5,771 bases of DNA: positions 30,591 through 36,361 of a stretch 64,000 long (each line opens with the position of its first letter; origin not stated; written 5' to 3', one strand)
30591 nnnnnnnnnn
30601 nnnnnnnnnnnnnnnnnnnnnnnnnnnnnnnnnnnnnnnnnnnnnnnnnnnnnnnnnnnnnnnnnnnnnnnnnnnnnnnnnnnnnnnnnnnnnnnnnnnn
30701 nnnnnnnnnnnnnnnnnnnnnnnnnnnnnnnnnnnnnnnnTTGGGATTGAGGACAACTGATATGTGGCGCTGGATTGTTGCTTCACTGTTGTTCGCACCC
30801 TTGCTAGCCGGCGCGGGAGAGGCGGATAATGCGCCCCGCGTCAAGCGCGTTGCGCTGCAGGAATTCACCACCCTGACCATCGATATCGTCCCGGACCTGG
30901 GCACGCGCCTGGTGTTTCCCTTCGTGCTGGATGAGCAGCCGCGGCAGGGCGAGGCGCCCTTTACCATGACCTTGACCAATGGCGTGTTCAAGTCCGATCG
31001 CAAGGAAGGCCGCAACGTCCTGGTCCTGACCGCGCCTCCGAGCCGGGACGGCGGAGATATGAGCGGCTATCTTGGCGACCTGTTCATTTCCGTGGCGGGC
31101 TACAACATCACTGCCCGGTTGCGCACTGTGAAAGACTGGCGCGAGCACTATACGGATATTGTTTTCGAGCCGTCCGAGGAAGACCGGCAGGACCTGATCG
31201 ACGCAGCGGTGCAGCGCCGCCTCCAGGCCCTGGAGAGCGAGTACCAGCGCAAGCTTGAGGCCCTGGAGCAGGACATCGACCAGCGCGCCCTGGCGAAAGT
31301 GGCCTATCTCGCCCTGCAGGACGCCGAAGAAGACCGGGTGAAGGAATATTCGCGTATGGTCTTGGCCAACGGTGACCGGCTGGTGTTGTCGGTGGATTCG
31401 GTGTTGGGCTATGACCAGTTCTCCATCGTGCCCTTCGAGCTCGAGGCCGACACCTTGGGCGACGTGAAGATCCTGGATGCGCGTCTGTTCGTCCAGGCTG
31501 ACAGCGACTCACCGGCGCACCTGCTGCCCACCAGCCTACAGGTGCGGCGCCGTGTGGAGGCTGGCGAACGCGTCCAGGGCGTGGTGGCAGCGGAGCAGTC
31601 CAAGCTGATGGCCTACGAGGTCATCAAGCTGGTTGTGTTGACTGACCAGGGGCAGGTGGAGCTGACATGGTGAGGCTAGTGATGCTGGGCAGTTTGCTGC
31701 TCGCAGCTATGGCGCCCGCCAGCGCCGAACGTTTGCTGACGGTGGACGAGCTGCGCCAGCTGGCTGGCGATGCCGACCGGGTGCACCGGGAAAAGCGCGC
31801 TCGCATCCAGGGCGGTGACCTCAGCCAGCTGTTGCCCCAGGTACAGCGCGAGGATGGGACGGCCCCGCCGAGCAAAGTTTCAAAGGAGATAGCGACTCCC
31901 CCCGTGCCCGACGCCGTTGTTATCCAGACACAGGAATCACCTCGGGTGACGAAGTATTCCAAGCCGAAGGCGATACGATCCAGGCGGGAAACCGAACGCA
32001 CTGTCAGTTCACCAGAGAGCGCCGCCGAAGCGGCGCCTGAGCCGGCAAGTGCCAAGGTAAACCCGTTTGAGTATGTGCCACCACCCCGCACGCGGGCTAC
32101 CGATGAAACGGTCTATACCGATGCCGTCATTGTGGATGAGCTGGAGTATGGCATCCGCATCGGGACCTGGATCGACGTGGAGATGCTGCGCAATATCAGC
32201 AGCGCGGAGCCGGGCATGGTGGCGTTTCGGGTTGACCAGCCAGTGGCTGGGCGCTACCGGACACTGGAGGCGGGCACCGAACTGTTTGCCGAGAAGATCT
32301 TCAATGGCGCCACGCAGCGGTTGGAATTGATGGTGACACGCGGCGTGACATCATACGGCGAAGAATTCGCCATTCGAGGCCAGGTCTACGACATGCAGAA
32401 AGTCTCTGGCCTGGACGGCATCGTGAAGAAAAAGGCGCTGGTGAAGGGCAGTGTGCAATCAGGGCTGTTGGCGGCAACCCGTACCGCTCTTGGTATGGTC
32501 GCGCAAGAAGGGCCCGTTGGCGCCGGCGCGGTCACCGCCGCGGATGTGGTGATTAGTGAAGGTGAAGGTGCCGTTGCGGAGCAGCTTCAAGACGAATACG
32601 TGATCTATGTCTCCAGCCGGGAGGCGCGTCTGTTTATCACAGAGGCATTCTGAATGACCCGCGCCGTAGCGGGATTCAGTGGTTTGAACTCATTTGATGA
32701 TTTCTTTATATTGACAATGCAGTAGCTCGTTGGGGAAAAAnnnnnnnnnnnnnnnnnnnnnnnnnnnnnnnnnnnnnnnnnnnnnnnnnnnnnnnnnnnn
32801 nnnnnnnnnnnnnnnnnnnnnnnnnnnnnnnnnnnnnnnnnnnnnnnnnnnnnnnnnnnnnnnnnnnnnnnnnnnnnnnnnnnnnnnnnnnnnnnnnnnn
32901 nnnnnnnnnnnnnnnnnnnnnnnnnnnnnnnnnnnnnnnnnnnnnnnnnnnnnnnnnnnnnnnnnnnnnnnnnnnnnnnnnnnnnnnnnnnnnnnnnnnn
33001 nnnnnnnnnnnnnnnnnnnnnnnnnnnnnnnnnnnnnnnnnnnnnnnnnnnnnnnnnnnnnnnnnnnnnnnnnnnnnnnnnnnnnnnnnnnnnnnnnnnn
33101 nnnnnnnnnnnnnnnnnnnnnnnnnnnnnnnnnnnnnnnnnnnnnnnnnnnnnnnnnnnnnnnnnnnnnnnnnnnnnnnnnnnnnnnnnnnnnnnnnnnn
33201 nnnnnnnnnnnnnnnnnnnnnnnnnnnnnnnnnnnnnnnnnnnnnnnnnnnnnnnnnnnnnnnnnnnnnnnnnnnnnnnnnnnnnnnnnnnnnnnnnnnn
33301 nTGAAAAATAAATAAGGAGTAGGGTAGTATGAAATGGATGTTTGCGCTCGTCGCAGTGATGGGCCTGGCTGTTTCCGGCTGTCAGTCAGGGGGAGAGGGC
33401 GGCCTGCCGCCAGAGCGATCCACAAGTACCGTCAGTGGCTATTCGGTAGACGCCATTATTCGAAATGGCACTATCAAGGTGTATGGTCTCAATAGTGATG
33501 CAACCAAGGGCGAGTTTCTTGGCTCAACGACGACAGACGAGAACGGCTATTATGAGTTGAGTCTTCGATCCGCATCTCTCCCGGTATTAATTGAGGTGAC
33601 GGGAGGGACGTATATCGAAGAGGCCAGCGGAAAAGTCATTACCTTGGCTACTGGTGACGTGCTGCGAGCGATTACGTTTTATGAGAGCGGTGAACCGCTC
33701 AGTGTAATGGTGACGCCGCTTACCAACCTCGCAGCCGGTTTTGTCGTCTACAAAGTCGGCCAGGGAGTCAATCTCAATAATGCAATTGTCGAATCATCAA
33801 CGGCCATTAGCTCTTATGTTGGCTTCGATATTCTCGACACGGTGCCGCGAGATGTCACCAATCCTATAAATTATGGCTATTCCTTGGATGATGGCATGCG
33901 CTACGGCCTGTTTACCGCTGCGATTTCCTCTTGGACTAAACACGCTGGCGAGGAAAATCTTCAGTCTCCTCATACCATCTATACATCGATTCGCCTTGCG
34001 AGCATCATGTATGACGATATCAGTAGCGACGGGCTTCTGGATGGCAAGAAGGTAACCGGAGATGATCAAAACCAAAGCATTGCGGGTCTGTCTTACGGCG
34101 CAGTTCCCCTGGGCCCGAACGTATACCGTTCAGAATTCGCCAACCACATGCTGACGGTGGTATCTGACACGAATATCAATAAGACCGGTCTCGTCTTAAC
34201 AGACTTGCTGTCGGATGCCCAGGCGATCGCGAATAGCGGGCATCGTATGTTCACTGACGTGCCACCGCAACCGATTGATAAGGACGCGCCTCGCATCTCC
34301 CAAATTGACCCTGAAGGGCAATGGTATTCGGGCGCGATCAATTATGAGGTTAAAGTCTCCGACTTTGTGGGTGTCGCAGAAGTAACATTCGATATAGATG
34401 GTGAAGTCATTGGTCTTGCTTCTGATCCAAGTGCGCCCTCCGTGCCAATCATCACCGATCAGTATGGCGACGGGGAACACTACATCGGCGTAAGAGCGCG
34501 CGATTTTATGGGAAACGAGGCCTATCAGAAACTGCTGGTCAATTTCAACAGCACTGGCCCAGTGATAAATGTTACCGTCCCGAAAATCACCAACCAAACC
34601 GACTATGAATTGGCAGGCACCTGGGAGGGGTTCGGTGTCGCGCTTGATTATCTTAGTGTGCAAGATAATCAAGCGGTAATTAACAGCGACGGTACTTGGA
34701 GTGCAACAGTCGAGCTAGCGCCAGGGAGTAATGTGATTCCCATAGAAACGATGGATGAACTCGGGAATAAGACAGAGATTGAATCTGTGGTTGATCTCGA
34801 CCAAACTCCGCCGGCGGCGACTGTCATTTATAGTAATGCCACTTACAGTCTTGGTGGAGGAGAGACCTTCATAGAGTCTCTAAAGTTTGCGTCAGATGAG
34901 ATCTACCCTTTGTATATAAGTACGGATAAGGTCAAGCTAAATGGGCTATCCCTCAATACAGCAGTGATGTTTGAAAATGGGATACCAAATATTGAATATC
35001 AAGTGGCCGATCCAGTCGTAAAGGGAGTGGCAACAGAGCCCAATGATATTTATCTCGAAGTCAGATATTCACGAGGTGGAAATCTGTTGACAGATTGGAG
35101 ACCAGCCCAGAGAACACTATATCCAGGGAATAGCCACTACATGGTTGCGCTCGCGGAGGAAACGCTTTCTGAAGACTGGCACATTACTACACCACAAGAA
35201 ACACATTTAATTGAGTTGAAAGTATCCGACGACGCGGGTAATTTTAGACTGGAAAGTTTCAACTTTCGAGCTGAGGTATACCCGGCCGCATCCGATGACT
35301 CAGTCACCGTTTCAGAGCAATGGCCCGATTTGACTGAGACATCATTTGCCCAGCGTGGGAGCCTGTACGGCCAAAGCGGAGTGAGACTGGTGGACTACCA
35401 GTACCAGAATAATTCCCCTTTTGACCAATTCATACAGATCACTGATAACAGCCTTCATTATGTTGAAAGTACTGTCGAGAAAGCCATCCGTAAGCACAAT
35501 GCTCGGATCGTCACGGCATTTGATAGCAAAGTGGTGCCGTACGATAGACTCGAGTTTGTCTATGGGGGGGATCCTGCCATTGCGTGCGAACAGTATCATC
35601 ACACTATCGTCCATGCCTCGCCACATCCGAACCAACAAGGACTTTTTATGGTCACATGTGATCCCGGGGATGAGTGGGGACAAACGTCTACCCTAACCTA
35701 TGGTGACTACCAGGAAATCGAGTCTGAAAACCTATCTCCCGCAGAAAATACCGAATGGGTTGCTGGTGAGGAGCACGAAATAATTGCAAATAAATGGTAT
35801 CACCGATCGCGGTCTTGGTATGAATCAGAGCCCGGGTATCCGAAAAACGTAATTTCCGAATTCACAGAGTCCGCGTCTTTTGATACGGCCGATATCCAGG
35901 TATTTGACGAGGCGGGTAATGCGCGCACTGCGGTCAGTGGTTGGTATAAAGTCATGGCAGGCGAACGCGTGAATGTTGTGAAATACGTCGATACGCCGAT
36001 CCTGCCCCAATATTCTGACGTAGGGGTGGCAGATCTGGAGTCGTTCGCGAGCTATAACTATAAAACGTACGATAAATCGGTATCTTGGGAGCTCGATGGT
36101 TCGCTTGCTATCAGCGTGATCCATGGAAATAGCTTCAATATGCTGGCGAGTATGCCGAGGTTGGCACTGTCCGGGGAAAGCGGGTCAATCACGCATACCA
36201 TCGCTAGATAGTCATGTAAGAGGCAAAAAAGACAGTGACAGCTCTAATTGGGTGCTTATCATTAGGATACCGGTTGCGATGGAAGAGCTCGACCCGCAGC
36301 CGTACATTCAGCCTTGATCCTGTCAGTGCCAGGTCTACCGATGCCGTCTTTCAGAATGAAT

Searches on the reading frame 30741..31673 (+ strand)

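Call 26: search_protein_families(library=pfam, proteins=[window:30741-31673:+], max_evalue=0.001)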
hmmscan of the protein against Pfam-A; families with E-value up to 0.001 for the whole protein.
window:30741-31673:+ (310 aa): 0 families

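Call 53: search_protein_families(library=ncbifam, proteins=[window:30741-31673:+], max_evalue=0.01)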
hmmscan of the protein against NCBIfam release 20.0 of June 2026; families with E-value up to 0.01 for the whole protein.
window:30741-31673:+ (310 aa): 1 family
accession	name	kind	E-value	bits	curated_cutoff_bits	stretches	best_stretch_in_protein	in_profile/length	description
NF008662.0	PRK11664.1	equivalog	7.5e-05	21.2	1053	1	140-301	445-604/813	ATP-dependent helicase HrpB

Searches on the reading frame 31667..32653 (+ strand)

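Call 26: search_protein_families(library=pfam, proteins=[window:31667-32653:+], max_evalue=0.001)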
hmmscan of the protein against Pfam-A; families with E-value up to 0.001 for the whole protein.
window:31667-32653:+ (328 aa): 1 family
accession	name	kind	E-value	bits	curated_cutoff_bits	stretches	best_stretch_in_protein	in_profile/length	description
PF03743.19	TrbI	-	5.3e-07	30.1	35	1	166-306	5-154/188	Bacterial conjugation TrbI-like protein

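Call 53: search_protein_families(library=ncbifam, proteins=[window:31667-32653:+], max_evalue=0.01)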
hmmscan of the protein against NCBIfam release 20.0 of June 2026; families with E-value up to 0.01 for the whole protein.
window:31667-32653:+ (328 aa): 1 family
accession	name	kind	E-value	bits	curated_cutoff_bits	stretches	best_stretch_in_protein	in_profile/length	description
NF038091.1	T4SS_VirB10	equivalog_domain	0.0035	16.9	220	1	156-282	4-134/197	type IV secretion system protein VirB10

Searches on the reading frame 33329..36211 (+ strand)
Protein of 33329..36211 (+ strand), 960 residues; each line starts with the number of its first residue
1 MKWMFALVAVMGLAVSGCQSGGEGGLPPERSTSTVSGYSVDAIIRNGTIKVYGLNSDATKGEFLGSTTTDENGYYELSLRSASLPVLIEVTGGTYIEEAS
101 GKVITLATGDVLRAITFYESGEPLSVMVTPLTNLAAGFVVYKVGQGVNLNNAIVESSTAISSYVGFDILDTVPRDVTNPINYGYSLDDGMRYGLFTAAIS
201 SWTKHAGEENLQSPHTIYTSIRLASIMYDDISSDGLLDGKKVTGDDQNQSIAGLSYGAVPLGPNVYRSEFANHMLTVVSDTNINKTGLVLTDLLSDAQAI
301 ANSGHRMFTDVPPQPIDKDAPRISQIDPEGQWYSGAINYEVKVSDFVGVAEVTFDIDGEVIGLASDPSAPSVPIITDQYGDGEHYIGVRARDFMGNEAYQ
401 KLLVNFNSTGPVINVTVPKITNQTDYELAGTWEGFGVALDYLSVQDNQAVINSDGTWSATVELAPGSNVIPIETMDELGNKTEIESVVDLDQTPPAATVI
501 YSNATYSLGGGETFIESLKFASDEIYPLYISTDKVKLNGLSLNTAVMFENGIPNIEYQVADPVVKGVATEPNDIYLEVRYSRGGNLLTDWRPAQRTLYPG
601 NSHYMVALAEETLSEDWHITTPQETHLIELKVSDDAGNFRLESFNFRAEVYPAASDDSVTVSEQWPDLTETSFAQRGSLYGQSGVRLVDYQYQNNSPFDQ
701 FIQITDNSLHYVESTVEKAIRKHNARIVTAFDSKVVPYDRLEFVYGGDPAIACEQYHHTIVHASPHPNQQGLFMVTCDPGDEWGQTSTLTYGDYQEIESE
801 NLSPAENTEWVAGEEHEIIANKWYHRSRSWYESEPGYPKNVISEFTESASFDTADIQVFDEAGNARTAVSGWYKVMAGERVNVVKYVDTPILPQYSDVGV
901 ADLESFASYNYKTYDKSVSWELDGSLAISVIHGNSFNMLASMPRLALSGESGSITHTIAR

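Call 26: search_protein_families(library=pfam, proteins=[window:33329-36211:+], max_evalue=0.001)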
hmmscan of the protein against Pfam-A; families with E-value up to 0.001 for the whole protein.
window:33329-36211:+ (960 aa): 2 families
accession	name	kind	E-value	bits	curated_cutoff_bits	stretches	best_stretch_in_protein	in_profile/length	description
PF09136.16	Glucodextran_B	-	4.3e-07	30.2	27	1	419-491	9-82/83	Glucodextranase, domain B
PF19077.6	Big_13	-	2.6e-05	25.1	27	0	420-485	23-94/102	Bacterial Ig-like domain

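Call 53: search_protein_families(library=ncbifam, proteins=[window:33329-36211:+], max_evalue=0.01)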
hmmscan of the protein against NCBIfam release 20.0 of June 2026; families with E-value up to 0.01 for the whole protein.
window:33329-36211:+ (960 aa): 1 family
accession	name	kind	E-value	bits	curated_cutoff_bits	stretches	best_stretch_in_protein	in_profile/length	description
NF033510.3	Ca_tandemer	repeat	0.0025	18.1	50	0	419-481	26-95/96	Ca2+-stabilized repeat-containing adhesin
